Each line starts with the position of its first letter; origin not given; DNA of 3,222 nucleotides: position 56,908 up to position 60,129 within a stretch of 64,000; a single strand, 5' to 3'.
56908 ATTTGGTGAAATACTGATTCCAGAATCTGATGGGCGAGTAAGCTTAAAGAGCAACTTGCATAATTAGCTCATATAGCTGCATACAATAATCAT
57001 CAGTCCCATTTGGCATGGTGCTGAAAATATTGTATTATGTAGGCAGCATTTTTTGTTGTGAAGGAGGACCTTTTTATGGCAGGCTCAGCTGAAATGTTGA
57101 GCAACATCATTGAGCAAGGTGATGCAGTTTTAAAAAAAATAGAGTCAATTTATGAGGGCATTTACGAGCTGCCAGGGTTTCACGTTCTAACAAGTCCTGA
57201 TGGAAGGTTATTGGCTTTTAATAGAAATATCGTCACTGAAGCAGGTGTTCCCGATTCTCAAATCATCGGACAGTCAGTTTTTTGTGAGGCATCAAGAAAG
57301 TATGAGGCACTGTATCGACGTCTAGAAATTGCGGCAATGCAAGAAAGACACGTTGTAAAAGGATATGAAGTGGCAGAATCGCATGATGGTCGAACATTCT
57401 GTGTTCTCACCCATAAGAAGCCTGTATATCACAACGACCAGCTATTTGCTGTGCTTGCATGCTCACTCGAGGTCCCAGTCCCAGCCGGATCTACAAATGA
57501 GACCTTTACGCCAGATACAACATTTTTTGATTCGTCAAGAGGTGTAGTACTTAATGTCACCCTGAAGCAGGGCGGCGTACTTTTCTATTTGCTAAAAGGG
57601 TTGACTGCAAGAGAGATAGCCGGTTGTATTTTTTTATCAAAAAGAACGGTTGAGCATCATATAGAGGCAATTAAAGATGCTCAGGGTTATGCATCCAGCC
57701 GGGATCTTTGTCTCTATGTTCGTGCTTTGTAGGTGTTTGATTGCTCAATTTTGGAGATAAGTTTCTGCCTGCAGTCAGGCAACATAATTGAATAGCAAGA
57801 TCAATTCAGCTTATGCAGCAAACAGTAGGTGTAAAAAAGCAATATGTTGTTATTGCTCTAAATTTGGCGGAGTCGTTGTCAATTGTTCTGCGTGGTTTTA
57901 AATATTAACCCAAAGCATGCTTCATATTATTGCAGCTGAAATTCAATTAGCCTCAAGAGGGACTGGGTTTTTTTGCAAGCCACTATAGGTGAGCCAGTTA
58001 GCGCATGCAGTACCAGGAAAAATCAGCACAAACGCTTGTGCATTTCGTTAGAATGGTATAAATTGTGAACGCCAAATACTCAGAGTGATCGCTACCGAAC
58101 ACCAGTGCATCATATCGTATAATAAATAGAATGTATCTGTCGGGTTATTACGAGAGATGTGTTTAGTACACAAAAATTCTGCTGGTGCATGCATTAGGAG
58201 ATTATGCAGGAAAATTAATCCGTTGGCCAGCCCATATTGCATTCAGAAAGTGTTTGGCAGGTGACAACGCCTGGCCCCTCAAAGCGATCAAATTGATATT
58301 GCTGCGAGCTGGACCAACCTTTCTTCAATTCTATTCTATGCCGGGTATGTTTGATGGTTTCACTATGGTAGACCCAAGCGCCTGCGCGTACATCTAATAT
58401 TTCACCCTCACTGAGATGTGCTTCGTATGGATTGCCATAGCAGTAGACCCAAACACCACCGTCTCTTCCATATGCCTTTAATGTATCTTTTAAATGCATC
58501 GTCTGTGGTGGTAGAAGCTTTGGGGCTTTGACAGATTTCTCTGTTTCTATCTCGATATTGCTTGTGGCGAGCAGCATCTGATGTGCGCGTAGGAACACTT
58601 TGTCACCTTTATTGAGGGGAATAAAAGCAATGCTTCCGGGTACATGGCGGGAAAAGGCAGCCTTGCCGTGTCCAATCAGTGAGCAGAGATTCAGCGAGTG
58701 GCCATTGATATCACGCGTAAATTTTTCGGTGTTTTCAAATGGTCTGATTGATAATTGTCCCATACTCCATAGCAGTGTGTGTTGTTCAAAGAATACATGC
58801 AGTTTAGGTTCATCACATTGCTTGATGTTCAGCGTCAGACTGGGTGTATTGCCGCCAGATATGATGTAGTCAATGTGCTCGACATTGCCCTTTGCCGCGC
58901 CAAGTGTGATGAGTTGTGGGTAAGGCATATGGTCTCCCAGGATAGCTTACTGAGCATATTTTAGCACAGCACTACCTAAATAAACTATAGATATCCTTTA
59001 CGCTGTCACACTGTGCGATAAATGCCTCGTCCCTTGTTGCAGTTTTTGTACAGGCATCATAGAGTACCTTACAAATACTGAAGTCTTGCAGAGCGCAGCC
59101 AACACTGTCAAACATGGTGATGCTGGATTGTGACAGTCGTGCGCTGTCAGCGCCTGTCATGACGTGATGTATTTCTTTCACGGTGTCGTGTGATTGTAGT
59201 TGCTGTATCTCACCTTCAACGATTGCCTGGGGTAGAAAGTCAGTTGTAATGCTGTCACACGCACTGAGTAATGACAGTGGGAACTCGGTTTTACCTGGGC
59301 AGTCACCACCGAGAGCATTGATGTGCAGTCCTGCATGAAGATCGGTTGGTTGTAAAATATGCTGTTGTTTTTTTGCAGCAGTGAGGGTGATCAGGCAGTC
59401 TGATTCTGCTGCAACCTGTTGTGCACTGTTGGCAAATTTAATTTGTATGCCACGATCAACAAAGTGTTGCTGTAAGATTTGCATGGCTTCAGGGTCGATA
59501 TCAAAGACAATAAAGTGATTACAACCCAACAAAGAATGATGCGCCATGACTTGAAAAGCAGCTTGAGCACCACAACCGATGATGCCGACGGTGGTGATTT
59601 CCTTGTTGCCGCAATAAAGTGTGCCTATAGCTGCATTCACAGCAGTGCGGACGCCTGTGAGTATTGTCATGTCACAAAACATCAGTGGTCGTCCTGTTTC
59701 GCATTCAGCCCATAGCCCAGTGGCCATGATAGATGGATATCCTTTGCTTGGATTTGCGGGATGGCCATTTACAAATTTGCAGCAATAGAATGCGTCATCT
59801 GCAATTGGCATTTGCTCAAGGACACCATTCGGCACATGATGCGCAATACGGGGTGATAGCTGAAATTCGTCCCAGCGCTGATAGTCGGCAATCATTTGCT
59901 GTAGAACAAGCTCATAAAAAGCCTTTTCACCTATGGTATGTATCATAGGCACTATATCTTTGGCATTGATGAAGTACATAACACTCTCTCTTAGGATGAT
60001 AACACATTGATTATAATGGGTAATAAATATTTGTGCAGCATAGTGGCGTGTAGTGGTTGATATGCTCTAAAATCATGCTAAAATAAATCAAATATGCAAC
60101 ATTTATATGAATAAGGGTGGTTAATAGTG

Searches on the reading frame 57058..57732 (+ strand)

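Call 21: search_protein_families(library=pfam, proteins=[window:57058-57732:+], max_evalue=0.01)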
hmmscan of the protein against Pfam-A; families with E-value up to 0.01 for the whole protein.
window:57058-57732:+ (224 aa): 3 families
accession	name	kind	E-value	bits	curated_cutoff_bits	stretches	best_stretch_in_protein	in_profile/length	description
PF00196.25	GerE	-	8.2e-06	25.8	23.5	1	171-206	7-42/57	Bacterial regulatory proteins, luxR family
PF00989.32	PAS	-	1.9e-05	25.1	22.6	1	34-130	9-103/113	PAS fold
PF13426.13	PAS_9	-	0.0046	17.6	27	0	43-127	6-88/103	PAS domain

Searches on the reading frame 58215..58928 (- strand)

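Call 21: search_protein_families(library=pfam, proteins=[window:58215-58928:-], max_evalue=0.01)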
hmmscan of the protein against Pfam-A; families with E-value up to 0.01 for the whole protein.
window:58215-58928:- (237 aa): 1 family
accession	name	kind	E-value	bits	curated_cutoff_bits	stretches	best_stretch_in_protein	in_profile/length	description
PF01987.23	AIM24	-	1.2e-15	58.2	25.7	1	44-227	20-205/205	Mitochondrial biogenesis AIM24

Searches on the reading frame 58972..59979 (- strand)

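Call 21: search_protein_families(library=pfam, proteins=[window:58972-59979:-], max_evalue=0.01)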
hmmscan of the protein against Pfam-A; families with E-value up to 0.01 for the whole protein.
window:58972-59979:- (335 aa): 1 family
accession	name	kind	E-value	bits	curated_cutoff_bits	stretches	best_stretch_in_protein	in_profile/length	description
PF02423.21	OCD_Mu_crystall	-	4.8e-71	239.7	24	1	10-311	5-311/314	Ornithine cyclodeaminase/mu-crystallin family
